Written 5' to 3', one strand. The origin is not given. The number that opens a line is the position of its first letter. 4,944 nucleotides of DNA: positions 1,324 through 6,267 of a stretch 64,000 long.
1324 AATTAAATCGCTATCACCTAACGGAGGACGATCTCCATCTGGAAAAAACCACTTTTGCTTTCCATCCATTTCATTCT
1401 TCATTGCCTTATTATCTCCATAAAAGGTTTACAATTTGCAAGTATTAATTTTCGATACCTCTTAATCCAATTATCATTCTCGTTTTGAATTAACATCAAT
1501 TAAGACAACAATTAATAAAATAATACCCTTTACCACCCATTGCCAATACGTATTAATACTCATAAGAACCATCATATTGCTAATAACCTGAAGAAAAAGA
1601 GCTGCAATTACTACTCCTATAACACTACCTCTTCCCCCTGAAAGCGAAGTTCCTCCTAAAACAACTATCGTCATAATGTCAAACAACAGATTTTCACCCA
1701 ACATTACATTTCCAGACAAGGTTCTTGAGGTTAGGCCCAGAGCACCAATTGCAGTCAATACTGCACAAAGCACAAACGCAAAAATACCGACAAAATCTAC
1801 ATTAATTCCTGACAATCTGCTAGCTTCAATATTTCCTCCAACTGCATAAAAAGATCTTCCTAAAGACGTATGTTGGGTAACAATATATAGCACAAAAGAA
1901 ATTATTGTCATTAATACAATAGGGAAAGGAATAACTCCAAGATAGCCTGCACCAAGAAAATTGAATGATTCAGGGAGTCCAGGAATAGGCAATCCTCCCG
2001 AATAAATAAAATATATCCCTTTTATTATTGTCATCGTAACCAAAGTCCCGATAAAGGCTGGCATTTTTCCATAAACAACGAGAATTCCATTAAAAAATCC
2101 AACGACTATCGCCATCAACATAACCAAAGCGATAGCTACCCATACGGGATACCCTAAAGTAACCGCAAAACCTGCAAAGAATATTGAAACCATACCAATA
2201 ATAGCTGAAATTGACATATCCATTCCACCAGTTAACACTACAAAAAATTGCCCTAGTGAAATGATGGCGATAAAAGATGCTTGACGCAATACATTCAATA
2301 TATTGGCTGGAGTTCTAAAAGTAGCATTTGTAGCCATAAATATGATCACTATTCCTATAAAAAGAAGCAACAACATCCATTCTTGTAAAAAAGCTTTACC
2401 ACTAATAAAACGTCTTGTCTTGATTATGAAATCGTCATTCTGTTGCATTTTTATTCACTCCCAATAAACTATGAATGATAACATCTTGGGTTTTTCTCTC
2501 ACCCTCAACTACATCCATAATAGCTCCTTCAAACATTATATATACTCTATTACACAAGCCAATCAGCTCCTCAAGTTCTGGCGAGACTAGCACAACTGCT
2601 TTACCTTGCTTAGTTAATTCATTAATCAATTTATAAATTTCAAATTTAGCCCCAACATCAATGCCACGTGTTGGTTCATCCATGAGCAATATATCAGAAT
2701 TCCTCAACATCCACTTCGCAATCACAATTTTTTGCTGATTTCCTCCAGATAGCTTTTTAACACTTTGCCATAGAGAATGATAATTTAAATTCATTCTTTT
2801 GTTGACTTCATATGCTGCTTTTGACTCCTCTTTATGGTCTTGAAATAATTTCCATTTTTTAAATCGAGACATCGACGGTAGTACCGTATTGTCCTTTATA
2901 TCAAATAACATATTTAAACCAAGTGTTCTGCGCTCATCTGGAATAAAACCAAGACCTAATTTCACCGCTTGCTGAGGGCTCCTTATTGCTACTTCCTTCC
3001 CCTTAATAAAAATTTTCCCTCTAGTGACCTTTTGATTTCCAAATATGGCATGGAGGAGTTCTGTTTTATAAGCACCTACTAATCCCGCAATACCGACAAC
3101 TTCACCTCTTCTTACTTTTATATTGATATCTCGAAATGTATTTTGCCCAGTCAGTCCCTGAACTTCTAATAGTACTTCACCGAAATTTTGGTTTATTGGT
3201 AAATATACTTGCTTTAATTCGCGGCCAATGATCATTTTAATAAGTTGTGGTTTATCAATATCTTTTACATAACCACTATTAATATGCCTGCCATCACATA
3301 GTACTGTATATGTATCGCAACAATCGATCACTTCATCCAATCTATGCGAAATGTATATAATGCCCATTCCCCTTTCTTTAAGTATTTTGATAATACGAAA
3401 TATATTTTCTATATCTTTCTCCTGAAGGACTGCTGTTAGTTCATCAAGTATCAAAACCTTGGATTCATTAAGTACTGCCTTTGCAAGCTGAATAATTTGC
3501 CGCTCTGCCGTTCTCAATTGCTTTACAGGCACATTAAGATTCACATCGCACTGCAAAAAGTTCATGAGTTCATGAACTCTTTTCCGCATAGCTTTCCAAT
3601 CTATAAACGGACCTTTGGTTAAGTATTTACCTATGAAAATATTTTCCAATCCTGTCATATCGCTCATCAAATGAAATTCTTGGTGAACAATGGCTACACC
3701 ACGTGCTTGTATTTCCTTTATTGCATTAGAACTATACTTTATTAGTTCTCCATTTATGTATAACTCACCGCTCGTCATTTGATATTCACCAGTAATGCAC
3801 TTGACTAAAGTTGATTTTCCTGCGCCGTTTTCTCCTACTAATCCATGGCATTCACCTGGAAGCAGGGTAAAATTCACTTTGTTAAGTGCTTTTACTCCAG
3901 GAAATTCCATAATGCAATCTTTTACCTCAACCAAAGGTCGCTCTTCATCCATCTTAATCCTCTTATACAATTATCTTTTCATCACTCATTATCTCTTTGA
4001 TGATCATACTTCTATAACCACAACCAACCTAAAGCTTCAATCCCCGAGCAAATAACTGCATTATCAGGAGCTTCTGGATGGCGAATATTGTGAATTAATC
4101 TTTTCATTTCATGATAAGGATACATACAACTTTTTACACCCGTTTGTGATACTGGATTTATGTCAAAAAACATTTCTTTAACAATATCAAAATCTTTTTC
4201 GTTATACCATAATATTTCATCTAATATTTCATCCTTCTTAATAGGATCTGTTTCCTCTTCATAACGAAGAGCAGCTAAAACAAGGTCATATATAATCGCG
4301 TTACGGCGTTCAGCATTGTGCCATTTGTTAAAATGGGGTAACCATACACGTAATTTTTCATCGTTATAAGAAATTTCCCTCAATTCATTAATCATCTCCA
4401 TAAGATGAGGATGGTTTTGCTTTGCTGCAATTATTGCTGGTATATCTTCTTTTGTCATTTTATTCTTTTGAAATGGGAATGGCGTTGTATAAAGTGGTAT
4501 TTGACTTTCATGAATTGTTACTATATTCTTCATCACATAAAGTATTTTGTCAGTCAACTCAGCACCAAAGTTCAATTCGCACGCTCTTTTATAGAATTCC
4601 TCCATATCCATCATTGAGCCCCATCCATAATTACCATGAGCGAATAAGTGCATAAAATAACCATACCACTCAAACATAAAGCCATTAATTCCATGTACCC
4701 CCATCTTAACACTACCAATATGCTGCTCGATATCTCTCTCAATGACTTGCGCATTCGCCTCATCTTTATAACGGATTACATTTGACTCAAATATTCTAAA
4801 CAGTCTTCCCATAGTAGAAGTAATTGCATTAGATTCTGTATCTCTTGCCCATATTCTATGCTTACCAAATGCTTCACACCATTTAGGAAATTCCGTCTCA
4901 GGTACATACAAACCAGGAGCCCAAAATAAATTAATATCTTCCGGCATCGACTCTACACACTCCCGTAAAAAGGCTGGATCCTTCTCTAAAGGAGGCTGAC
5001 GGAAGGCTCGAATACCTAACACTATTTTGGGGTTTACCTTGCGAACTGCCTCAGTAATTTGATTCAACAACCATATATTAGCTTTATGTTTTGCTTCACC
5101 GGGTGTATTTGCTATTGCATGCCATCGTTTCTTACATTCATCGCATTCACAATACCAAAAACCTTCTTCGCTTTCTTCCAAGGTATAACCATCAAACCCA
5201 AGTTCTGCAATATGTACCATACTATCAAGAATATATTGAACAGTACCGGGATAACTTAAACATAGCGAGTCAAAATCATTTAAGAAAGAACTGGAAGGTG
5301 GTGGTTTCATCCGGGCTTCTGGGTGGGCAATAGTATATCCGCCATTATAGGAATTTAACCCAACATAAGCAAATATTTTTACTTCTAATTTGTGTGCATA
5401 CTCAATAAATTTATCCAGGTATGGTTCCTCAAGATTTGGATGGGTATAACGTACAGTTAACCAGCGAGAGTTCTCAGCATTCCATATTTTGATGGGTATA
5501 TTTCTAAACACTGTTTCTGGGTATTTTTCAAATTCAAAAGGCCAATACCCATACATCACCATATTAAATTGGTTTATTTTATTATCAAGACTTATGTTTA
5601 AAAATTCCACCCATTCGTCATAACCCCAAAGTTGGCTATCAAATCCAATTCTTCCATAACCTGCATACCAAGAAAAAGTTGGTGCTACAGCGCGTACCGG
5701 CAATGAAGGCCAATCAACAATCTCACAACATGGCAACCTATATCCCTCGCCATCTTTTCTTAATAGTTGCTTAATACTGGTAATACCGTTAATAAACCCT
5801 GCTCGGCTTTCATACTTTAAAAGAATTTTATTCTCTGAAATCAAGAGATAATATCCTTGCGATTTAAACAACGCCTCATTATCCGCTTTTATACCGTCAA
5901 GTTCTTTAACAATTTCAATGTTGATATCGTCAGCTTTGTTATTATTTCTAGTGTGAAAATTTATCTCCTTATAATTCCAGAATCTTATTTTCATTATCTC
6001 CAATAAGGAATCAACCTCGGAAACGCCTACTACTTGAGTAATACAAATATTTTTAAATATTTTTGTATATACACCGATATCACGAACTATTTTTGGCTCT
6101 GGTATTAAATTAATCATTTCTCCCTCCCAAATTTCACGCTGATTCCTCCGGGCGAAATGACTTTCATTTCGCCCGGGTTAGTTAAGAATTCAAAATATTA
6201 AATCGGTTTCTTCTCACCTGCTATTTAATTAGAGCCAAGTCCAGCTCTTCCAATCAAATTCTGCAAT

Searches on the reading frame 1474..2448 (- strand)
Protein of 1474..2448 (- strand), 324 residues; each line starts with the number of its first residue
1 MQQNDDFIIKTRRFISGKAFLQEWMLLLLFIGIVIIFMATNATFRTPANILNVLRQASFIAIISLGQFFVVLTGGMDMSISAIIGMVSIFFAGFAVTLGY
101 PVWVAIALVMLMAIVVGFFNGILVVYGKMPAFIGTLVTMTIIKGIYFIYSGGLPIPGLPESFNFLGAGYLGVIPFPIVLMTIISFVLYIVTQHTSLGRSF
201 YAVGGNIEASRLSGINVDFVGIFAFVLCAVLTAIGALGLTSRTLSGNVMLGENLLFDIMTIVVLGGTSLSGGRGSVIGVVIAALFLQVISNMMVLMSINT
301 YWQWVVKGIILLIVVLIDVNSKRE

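Call 59: search_protein_families(library=pfam, proteins=[window:1474-2448:-], max_evalue=0.00001)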
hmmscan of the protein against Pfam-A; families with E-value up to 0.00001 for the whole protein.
window:1474-2448:- (324 aa): 1 family
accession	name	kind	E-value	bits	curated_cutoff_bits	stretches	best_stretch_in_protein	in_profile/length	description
PF02653.21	BPD_transp_2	-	8.7e-32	110.8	26.8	1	49-315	1-269/269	Branched-chain amino acid transport system / permease component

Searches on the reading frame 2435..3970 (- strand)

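Call 59: search_protein_families(library=pfam, proteins=[window:2435-3970:-], max_evalue=0.00001)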
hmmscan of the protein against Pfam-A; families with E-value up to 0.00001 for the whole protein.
window:2435-3970:- (511 aa): 2 families
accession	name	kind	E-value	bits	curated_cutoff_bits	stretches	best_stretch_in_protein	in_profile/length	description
PF00005.33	ABC_tran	-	3.7e-52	177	25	2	29-180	1-137/137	ABC transporter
PF13304.12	AAA_21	-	1.8e-11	45.1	27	0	339-463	166-297/304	AAA domain, putative AbiEii toxin, Type IV TA system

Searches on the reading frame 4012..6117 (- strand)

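Call 59: search_protein_families(library=pfam, proteins=[window:4012-6117:-], max_evalue=0.00001)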
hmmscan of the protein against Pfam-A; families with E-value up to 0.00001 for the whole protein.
window:4012-6117:- (701 aa): 1 family
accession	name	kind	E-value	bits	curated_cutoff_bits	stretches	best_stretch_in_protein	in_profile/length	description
PF02838.20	Glyco_hydro_20b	-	6.6e-10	40.2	26.1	1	54-136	52-124/124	Glycosyl hydrolase family 20, domain 2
